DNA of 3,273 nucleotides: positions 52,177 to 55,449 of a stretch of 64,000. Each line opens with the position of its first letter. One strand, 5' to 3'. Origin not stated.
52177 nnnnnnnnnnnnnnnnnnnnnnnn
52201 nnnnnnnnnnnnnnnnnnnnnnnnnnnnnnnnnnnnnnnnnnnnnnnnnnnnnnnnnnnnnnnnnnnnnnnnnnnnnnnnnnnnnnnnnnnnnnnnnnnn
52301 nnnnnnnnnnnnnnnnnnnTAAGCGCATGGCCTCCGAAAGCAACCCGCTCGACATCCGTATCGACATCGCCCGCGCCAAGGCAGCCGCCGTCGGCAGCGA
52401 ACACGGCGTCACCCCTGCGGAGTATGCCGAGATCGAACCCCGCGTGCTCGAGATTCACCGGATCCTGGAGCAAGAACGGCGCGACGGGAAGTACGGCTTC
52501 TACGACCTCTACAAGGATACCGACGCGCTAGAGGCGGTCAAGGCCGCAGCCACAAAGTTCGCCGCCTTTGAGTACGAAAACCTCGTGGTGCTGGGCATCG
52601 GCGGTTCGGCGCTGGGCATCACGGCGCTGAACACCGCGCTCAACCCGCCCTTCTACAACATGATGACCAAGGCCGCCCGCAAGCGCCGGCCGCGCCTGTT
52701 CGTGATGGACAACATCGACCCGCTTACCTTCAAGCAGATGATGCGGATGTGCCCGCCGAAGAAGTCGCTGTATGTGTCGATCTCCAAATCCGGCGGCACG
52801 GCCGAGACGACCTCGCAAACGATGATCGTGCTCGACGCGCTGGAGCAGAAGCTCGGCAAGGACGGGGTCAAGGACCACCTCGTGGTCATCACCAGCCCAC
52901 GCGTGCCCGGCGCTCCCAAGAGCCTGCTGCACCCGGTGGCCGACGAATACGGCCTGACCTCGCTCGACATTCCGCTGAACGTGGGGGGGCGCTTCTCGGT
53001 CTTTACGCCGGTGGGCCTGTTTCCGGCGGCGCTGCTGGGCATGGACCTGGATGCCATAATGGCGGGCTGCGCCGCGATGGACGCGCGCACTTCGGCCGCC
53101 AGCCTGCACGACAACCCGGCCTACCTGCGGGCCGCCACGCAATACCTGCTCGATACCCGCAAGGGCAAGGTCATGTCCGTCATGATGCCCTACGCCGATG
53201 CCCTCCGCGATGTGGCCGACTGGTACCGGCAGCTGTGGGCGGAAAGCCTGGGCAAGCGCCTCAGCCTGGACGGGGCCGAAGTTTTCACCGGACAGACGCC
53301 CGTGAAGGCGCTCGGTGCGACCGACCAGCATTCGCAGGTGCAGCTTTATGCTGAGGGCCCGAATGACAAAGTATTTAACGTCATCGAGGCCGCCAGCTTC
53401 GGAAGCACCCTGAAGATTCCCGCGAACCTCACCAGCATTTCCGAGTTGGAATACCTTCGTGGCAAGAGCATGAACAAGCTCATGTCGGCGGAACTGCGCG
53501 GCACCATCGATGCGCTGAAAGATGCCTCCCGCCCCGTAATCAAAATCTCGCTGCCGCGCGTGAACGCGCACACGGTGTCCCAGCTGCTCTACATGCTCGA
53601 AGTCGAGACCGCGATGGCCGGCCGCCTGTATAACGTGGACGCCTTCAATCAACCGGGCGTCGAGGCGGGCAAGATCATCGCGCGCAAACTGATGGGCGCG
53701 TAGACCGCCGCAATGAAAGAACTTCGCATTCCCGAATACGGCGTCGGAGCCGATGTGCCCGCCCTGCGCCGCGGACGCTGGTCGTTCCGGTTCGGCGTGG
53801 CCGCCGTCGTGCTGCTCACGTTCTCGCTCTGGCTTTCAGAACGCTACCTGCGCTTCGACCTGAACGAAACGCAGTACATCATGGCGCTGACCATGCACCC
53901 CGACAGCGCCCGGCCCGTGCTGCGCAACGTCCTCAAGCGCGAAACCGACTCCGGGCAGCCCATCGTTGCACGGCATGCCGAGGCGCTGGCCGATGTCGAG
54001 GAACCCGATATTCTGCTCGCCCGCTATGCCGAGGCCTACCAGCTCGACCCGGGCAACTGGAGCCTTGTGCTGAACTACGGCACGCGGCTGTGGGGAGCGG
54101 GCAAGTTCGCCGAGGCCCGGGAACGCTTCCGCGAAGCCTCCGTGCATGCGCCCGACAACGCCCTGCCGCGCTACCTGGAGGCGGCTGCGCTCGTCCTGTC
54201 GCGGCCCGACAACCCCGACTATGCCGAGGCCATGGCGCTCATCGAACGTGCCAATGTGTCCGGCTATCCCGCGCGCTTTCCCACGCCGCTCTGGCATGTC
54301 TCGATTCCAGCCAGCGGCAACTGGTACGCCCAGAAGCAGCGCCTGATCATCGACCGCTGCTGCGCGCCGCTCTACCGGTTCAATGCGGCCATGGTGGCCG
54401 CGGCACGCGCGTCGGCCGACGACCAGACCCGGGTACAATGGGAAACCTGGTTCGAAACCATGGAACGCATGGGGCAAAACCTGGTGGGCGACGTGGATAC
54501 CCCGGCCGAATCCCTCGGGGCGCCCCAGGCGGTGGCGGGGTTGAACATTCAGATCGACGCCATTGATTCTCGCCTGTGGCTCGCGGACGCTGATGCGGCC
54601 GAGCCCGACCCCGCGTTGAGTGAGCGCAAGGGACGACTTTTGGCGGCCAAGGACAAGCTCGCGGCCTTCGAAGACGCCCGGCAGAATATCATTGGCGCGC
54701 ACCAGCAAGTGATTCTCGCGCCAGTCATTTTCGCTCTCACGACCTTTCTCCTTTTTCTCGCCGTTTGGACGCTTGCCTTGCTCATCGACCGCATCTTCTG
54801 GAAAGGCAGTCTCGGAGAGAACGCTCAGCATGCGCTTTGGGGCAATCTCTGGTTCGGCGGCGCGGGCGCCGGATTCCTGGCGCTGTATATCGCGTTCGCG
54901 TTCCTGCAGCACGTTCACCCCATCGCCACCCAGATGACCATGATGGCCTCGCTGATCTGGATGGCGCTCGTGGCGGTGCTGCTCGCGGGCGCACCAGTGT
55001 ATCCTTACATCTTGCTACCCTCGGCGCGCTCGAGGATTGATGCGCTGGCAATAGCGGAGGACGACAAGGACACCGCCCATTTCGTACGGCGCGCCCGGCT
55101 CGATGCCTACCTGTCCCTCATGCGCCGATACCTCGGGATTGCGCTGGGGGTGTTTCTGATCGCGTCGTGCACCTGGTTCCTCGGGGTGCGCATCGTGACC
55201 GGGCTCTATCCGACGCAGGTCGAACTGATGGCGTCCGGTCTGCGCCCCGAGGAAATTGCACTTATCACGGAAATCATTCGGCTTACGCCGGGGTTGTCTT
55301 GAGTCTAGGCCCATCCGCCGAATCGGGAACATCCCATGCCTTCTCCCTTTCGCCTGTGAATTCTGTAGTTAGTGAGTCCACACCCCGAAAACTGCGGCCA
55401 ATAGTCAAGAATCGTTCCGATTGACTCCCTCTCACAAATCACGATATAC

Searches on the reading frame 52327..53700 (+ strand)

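Call 38: search_protein_families(library=pfam, proteins=[window:52327-53700:+], max_evalue=0.001)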
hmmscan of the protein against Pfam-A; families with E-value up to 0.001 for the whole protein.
window:52327-53700:+ (458 aa): 1 family
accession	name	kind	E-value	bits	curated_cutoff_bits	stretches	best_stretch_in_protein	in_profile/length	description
PF00342.24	PGI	-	3.3e-31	108.9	22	1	71-455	83-465/486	Phosphoglucose isomerase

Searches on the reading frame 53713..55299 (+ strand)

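Call 38: search_protein_families(library=pfam, proteins=[window:53713-55299:+], max_evalue=0.001)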
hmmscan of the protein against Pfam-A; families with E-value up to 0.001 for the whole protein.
window:53713-55299:+ (529 aa): 2 families
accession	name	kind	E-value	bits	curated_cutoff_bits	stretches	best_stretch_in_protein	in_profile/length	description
PF14559.12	TPR_19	-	9.2e-06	26.3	25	1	102-157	11-66/68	Tetratricopeptide repeat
PF13428.12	TPR_14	-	0.00023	22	23.5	0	118-155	3-40/44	Tetratricopeptide repeat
